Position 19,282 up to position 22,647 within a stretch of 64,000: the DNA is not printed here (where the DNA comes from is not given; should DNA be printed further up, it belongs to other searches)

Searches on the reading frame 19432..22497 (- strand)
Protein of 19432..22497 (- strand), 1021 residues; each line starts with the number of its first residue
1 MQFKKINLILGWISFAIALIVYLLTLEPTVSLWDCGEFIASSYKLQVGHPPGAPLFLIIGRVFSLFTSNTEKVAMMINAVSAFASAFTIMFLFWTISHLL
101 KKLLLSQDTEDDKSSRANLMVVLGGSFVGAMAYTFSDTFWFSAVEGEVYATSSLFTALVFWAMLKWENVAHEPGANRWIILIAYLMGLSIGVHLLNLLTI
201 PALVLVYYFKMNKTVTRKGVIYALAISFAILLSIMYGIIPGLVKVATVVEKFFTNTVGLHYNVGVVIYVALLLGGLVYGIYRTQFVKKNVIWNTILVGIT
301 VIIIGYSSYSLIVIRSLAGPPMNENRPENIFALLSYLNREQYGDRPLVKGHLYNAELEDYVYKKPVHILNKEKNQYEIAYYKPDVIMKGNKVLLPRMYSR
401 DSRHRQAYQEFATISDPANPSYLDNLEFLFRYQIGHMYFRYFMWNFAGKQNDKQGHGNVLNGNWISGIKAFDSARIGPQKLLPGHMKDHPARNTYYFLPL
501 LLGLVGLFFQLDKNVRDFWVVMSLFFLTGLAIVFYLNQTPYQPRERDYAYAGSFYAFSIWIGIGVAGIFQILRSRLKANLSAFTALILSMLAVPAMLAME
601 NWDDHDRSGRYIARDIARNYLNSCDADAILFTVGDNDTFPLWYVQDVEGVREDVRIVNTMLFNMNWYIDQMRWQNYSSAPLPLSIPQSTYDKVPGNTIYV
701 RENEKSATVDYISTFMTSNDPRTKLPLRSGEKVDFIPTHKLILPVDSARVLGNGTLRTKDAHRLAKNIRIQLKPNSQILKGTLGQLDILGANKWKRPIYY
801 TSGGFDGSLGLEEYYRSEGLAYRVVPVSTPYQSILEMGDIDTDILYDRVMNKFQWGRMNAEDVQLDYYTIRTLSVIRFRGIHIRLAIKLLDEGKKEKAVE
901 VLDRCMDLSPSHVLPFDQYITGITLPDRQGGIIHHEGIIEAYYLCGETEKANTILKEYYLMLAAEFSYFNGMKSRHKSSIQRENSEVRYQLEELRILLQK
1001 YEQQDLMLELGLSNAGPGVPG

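Call 76: search_protein_families(library=pfam, proteins=[window:19432-22497:-], max_evalue=0.00001)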
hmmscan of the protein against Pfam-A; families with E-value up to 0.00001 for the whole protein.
window:19432-22497:- (1021 aa): 1 family
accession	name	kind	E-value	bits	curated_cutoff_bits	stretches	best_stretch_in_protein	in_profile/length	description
PF11028.14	TMEM260-like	-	5.8e-77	257.9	24.2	1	34-214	1-177/179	Protein O-mannosyl-transferase TMEM260-like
